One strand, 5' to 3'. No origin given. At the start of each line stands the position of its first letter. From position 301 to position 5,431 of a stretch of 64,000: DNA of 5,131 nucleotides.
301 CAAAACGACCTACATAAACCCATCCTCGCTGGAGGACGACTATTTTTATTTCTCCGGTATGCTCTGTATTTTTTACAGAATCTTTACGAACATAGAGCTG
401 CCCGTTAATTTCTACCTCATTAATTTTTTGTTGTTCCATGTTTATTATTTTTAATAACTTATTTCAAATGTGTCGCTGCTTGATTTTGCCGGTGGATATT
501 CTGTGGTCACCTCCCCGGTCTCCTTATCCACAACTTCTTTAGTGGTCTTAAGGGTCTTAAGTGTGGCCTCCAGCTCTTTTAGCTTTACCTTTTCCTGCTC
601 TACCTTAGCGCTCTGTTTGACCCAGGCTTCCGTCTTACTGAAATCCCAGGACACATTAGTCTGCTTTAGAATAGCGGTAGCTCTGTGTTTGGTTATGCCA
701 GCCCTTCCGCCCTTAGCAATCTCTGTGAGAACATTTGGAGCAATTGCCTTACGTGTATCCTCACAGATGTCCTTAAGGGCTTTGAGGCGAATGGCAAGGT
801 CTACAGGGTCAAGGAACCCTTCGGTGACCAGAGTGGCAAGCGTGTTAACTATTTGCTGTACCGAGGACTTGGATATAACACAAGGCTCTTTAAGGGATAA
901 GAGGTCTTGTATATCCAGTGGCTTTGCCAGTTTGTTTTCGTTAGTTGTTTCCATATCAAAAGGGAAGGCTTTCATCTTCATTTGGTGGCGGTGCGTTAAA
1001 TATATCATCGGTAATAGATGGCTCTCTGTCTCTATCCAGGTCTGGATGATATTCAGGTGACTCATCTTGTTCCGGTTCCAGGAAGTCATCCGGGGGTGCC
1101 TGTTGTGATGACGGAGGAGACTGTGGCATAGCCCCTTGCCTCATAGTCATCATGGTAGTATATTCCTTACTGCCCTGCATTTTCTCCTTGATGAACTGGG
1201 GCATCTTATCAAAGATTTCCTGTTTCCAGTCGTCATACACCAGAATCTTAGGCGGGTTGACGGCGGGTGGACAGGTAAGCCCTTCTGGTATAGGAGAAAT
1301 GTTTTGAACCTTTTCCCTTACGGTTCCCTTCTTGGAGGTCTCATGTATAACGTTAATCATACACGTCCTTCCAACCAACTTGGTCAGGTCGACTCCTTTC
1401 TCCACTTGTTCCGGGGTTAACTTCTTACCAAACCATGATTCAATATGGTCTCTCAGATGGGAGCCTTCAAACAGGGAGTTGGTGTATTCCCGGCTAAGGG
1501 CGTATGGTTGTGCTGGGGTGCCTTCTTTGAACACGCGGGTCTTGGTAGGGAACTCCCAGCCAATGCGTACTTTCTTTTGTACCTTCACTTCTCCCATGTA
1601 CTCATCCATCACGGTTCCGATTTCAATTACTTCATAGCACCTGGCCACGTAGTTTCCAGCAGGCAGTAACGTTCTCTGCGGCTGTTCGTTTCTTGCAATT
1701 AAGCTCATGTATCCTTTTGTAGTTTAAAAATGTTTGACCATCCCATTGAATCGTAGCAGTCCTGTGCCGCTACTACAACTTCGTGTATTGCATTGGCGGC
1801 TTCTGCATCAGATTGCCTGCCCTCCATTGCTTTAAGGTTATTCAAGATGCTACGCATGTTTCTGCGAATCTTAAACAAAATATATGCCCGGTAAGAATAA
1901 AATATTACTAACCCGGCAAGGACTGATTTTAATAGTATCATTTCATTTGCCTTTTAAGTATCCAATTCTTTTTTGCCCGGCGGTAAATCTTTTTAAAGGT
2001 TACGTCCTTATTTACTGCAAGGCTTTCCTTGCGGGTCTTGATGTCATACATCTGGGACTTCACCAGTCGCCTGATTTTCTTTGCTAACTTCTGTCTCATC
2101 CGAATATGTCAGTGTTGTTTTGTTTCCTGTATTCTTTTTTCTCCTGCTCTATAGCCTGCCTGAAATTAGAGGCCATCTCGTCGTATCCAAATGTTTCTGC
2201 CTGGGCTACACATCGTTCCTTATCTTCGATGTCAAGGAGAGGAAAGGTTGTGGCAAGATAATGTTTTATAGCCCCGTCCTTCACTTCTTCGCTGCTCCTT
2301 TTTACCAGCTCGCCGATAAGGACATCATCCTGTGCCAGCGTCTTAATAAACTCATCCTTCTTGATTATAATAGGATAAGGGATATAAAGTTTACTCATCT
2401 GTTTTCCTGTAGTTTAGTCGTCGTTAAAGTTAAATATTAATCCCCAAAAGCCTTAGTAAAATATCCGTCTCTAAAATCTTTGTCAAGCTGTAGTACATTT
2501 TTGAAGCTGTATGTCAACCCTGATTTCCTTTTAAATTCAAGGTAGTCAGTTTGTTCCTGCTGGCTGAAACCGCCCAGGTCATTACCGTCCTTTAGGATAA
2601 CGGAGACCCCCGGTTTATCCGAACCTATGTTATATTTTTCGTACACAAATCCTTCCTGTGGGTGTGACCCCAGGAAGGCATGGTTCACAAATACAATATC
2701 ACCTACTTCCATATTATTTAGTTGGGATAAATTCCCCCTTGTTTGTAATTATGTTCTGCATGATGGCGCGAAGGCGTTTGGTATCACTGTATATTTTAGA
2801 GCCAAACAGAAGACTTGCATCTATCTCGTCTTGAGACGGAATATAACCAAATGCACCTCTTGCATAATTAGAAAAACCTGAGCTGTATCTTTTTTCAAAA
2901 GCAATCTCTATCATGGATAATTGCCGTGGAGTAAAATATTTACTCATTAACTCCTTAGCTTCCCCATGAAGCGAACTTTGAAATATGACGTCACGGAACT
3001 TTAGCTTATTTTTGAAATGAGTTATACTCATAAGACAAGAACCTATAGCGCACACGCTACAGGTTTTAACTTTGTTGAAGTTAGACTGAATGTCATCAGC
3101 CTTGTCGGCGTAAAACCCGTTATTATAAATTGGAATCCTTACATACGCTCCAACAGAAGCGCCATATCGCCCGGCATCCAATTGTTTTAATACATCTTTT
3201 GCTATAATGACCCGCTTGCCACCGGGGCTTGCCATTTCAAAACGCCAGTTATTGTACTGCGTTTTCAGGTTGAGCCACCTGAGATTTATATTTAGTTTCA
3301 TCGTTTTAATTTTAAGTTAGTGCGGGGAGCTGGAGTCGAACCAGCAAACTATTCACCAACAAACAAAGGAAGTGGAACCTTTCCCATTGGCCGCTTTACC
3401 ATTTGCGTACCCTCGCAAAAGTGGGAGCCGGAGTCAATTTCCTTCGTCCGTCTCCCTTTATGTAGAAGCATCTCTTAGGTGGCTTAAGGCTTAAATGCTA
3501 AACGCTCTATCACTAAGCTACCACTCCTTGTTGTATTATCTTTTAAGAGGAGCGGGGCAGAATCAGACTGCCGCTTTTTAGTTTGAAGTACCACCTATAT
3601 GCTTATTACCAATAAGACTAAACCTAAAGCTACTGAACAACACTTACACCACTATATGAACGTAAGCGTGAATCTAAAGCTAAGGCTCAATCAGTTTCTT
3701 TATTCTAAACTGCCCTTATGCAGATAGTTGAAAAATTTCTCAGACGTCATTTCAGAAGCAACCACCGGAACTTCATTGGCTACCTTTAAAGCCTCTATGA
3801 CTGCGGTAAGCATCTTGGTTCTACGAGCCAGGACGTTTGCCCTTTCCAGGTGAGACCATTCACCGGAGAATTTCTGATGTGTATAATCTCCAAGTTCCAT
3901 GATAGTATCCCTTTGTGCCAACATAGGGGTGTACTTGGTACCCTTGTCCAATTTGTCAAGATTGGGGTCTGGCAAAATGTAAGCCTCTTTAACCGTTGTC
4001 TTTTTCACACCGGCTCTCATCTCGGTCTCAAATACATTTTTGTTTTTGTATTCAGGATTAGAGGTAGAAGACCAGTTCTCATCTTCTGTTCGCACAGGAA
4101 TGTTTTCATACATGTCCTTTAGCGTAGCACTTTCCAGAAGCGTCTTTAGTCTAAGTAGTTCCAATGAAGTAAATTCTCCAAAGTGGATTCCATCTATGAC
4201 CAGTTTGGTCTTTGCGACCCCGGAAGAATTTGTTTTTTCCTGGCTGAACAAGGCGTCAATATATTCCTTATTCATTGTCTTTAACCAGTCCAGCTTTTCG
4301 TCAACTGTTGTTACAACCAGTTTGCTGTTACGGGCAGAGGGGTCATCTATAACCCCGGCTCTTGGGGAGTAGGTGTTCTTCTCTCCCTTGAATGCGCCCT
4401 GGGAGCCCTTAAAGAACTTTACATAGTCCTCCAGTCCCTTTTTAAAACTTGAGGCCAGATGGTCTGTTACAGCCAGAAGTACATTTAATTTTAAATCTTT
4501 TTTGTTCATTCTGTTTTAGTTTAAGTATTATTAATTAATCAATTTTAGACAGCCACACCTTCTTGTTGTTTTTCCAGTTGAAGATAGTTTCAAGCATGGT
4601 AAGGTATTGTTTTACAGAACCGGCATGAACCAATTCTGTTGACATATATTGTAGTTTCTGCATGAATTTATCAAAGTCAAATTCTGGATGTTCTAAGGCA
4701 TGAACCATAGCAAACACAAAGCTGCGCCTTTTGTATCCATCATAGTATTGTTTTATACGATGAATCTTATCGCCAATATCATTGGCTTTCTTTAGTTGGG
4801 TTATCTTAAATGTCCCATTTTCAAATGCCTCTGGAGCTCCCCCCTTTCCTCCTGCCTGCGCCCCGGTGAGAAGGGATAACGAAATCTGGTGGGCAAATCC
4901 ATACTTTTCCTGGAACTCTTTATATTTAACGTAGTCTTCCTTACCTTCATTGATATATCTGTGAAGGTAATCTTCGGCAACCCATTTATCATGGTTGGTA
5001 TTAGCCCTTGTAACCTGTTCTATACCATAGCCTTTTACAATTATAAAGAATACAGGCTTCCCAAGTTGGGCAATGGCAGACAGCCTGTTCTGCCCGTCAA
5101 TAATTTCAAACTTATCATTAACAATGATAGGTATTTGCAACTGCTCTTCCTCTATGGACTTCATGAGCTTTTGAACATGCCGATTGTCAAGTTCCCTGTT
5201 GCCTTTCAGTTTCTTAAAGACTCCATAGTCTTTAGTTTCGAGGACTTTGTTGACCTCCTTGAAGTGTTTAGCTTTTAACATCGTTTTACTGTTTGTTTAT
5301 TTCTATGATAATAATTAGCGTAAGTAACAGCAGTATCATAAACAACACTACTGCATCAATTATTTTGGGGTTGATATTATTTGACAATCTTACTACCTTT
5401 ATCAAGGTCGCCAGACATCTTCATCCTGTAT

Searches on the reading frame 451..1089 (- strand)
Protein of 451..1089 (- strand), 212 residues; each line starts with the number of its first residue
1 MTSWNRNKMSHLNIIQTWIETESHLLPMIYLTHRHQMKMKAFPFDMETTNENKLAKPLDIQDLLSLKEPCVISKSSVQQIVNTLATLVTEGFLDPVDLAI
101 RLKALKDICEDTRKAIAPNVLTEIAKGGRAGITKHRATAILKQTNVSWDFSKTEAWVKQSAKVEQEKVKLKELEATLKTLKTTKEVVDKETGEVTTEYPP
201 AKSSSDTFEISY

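Call 93: search_protein_families(library=pfam, proteins=[window:451-1089:-], max_evalue=0.01)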
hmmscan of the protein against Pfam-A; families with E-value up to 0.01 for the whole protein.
window:451-1089:- (212 aa): 1 family
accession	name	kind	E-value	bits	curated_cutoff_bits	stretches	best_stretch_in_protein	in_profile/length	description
PF20264.4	DUF4784_N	-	0.0019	18.9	24.2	1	106-163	33-91/107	DUF4784 N-terminal Ig-like domain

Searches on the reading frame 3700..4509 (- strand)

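Call 93: search_protein_families(library=pfam, proteins=[window:3700-4509:-], max_evalue=0.01)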
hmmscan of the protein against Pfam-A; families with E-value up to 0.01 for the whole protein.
window:3700-4509:- (269 aa): 1 family
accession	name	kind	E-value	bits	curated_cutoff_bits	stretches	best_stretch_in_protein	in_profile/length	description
PF25283.1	DUF7873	-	2.7e-35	122.7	27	1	7-265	3-243/244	Family of unknown function (DUF7873)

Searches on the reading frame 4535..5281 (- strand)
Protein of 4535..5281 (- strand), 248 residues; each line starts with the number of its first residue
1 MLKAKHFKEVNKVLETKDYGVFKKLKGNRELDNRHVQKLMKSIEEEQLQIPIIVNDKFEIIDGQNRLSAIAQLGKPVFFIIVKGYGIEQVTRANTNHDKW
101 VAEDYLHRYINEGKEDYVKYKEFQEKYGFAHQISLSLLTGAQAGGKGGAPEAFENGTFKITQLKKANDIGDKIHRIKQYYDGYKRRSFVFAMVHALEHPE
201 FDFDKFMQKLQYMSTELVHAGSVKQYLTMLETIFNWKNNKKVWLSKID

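Call 72: search_protein_families(library=phrogs, proteins=[window:4535-5281:-], max_evalue=0.001)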
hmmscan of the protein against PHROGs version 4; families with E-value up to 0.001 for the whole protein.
window:4535-5281:- (248 aa): 11 families
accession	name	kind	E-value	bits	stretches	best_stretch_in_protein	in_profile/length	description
phrog_12305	-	DNA, RNA and nucleotide metabolism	4.7e-34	118.7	1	7-241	4-241/271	ParB-like partition protein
phrog_5931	-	unknown function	1.1e-08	36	1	26-84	28-89/282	-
phrog_940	-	DNA, RNA and nucleotide metabolism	2.1e-06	28.2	1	24-92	16-86/388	nuclease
phrog_498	-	other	6e-06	26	1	29-83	51-108/633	DNA methyltransferase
phrog_620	-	DNA, RNA and nucleotide metabolism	8.2e-05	23.8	1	29-75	24-71/217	ParB-like partition protein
phrog_18056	-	DNA, RNA and nucleotide metabolism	8.3e-05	22.6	1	33-83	22-72/387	ParB-like partition nuclease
phrog_1033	-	DNA, RNA and nucleotide metabolism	0.00018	22.4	1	28-114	48-134/334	ParB-like partition protein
phrog_4715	-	DNA, RNA and nucleotide metabolism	0.00018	21.1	1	29-74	164-213/630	ParB-like partition protein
phrog_21315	-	unknown function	0.00021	21.4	1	29-108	25-97/415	-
phrog_3264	-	DNA, RNA and nucleotide metabolism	0.00061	20.5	1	29-82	65-121/337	ParB-like partition protein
phrog_8071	-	DNA, RNA and nucleotide metabolism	0.00091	19.6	0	28-75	21-69/389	ParB-like partition protein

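Call 93: search_protein_families(library=pfam, proteins=[window:4535-5281:-], max_evalue=0.01)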
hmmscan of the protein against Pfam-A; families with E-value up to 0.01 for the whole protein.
window:4535-5281:- (248 aa): 2 families
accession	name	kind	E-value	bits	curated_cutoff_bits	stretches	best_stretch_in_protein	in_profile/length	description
PF03235.19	GmrSD_N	-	3.5e-06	27.7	33.2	1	32-247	24-191/199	GmrSD restriction endonuclease, N-terminal domain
PF02195.25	ParB_N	-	0.0074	16.7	26.3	0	27-85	18-80/95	ParB N-terminal domain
